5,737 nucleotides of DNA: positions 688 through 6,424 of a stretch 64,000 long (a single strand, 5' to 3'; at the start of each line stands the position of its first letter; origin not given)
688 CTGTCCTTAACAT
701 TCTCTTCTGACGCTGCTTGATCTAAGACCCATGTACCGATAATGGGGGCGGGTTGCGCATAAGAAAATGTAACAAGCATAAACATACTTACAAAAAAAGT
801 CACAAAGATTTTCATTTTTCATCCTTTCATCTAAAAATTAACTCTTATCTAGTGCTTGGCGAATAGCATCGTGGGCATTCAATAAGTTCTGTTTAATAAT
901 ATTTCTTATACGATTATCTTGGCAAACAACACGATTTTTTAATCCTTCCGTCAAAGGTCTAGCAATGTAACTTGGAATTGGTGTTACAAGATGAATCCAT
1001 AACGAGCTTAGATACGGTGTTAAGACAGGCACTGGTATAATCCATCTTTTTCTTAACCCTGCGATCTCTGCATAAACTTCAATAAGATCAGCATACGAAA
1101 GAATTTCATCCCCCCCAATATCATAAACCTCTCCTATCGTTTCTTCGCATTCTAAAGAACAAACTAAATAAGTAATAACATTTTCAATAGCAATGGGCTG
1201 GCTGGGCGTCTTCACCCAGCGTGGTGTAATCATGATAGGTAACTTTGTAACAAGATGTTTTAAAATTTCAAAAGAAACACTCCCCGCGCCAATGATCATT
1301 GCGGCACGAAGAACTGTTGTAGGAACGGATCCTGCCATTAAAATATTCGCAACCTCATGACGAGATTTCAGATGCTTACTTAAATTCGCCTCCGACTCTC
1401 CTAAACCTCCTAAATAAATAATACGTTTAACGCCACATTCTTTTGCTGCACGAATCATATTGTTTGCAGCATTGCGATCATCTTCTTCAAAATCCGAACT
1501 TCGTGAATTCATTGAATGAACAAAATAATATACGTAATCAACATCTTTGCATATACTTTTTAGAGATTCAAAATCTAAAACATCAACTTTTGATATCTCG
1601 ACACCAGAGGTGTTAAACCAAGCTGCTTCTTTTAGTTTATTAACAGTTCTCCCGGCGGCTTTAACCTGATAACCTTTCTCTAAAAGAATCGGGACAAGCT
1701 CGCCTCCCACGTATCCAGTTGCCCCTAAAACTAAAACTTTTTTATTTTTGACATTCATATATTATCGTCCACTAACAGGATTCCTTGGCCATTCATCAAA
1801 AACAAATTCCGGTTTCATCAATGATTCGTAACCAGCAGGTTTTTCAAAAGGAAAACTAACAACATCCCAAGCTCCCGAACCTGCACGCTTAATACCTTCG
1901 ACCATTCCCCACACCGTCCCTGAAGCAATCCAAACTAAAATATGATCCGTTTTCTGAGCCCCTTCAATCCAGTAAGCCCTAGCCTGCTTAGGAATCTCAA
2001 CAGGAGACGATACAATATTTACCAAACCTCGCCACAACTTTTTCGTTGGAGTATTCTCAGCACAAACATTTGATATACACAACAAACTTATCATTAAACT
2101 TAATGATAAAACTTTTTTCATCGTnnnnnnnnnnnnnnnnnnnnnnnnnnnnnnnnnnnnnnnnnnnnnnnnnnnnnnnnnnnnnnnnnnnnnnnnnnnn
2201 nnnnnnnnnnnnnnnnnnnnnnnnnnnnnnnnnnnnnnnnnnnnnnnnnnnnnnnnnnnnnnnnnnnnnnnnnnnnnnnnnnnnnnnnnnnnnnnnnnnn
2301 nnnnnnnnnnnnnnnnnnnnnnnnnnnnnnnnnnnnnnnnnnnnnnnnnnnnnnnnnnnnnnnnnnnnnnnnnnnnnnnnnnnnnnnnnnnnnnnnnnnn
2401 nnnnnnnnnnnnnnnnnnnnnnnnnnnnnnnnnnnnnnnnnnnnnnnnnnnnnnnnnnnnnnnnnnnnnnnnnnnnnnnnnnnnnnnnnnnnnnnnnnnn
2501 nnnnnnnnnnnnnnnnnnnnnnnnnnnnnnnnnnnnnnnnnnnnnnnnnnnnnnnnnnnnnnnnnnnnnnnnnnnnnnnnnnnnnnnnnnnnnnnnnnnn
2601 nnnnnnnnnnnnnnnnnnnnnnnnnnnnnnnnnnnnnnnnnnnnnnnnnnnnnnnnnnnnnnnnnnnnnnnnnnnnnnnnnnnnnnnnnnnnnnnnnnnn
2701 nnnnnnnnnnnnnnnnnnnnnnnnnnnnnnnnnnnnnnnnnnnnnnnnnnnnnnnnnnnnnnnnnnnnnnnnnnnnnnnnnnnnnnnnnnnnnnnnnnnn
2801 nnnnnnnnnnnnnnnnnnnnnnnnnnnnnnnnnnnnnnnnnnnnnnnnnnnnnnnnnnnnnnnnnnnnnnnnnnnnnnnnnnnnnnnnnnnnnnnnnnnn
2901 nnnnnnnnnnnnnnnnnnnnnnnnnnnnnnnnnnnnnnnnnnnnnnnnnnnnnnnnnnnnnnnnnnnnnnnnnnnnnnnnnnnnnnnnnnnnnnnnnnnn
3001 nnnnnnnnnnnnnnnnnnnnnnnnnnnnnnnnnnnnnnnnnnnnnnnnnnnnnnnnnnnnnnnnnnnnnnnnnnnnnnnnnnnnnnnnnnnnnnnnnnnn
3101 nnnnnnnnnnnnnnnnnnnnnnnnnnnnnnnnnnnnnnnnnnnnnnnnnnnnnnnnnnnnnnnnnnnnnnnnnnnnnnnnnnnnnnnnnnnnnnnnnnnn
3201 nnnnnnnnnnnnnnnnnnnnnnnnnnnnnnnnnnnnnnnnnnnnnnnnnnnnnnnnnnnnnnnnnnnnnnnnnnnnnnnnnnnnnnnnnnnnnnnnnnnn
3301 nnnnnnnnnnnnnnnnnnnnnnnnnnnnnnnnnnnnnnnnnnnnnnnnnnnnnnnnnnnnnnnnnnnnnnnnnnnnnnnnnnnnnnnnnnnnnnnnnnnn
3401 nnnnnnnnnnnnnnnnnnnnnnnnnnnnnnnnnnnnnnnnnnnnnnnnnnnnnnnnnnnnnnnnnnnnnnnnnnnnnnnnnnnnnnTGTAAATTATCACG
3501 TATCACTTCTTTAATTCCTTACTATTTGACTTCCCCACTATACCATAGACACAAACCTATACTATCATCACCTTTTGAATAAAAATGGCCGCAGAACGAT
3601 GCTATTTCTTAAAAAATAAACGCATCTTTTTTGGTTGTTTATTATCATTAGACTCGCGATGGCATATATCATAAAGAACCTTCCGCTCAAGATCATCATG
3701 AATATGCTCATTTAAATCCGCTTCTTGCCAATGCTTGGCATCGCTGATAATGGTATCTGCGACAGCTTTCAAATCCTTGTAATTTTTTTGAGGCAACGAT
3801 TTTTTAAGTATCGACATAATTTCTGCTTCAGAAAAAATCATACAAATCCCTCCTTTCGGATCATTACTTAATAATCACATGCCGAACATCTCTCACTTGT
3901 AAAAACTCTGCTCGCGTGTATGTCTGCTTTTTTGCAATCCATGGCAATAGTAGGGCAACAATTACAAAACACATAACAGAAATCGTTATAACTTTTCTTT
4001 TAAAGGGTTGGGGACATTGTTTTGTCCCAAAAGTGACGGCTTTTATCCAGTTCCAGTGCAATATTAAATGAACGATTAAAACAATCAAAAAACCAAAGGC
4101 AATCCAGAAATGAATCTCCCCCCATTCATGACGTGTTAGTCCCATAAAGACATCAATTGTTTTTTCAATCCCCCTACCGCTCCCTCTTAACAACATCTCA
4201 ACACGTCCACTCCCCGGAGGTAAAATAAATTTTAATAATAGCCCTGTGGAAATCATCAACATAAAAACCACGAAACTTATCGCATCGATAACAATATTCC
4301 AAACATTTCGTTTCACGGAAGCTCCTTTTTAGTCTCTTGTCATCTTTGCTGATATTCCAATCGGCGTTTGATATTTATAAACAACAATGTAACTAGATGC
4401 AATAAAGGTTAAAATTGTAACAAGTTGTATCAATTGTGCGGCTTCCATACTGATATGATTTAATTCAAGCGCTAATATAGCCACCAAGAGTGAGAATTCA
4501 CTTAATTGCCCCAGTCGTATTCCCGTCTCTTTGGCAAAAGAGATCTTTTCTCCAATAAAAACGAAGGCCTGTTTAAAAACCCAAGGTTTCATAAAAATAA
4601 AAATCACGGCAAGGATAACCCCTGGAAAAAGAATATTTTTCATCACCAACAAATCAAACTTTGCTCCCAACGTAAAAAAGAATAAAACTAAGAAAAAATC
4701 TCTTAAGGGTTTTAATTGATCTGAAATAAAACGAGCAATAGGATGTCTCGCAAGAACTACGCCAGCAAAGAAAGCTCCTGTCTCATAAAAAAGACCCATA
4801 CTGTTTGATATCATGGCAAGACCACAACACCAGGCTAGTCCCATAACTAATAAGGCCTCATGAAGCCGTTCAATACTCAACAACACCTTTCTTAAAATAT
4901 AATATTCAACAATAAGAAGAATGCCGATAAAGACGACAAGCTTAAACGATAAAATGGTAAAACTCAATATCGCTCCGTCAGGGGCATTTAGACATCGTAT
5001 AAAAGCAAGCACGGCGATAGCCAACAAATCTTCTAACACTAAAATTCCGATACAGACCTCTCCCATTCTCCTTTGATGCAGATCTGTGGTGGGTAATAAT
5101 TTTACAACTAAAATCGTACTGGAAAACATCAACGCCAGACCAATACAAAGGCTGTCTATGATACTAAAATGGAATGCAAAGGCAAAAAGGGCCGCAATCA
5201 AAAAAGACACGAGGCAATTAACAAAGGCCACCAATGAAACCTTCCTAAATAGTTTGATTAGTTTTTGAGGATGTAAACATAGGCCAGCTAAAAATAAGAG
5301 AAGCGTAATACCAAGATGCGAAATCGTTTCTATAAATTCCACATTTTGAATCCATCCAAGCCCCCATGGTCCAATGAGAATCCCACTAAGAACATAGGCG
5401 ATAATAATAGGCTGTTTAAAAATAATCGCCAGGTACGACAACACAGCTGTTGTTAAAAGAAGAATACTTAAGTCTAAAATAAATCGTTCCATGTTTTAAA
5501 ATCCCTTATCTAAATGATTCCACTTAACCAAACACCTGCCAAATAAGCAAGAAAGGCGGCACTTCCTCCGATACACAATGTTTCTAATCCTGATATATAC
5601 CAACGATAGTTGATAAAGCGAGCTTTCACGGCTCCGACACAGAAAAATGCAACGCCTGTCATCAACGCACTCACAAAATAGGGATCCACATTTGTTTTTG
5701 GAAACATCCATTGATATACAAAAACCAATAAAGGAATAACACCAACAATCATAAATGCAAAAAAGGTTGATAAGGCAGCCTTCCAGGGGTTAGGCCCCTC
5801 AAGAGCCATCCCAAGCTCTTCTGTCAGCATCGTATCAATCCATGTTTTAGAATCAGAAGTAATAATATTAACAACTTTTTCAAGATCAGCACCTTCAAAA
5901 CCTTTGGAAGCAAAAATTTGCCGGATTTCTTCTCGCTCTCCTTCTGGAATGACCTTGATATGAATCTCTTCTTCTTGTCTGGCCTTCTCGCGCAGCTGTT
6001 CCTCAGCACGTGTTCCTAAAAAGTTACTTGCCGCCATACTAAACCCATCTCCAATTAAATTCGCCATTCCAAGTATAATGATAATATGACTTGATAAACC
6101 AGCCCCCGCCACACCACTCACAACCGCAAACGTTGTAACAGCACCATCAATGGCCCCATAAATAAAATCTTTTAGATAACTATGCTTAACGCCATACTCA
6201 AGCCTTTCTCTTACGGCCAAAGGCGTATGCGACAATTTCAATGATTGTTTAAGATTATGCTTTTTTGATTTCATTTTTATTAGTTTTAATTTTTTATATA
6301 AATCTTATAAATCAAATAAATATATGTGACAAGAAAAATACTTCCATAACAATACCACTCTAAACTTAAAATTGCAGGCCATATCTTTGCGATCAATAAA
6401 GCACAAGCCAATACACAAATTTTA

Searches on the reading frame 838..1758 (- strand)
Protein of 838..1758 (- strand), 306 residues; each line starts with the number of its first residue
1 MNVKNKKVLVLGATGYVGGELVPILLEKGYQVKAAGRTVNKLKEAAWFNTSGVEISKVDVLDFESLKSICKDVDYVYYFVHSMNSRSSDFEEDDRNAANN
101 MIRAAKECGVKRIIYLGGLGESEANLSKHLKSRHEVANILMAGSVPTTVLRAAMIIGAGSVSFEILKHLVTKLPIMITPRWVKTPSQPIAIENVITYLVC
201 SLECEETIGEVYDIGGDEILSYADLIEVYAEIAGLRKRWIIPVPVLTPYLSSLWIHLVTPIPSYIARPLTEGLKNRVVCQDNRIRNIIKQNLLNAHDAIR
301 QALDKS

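Call 84: search_protein_families(library=pfam, proteins=[window:838-1758:-], max_evalue=0.00001)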
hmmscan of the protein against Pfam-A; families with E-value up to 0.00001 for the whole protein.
window:838-1758:- (306 aa): 6 families
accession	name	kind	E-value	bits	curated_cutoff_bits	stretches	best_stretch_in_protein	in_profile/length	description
PF05368.20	NmrA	-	5.9e-20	72.5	27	1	5-154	2-152/298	NmrA-like family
PF13460.12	NAD_binding_10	-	6.1e-18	65.8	27.2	1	12-153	1-144/184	NAD(P)H-binding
PF01370.27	Epimerase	-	4.2e-13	49.7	20.9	1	8-117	1-114/240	NAD dependent epimerase/dehydratase family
PF01073.25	3Beta_HSD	-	2.1e-09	37.3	22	1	9-117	1-115/280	3-beta hydroxysteroid dehydrogenase/isomerase family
PF03435.24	Sacchrp_dh_NADP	-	1.6e-07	32.1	25.1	1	8-76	1-72/129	Saccharopine dehydrogenase NADP binding domain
PF01488.26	Shikimate_DH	-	7e-07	29.8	24.3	0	2-77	9-80/138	Shikimate / quinate 5-dehydrogenase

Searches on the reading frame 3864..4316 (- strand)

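Call 9: search_protein_families(library=pfam, proteins=[window:3864-4316:-], max_evalue=0.01)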
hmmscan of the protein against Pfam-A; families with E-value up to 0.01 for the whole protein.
window:3864-4316:- (150 aa): 1 family
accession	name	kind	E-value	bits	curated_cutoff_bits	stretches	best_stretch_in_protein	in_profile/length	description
PF14358.11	DUF4405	-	1.1e-14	55.1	26.7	1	9-88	1-66/66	Domain of unknown function (DUF4405)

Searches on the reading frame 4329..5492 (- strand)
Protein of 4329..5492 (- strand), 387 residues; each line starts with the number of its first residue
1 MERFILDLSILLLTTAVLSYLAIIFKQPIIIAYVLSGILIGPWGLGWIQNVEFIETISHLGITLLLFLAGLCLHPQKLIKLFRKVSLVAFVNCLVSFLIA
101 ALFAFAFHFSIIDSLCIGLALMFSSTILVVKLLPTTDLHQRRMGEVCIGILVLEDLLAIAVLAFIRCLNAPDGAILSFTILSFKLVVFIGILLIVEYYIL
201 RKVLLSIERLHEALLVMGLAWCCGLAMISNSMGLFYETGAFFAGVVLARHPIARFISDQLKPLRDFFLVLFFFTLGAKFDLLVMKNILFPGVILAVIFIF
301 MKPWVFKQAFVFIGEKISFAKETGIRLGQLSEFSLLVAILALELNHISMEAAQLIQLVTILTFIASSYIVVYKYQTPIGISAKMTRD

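Call 9: search_protein_families(library=pfam, proteins=[window:4329-5492:-], max_evalue=0.01)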
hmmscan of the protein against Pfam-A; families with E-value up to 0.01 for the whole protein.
window:4329-5492:- (387 aa): 1 family
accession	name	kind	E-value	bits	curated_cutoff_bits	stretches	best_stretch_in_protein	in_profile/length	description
PF00999.27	Na_H_Exchanger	-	1.5e-45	156.2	26.2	1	15-364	3-363/375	Sodium/hydrogen exchanger, transmembrane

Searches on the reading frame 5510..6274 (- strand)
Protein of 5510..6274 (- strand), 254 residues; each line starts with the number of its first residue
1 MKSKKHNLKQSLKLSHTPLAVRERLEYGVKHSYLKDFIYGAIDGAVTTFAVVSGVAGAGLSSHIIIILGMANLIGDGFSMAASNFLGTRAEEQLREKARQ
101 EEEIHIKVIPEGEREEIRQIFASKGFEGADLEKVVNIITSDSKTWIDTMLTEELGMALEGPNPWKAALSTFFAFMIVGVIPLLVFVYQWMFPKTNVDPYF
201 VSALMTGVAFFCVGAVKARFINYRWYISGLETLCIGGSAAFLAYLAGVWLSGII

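Call 9: search_protein_families(library=pfam, proteins=[window:5510-6274:-], max_evalue=0.01)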
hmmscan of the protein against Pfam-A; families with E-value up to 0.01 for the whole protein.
window:5510-6274:- (254 aa): 1 family
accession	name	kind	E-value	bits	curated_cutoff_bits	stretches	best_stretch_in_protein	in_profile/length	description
PF01988.24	VIT1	-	3.4e-61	207.2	28.1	1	34-247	1-213/214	VIT family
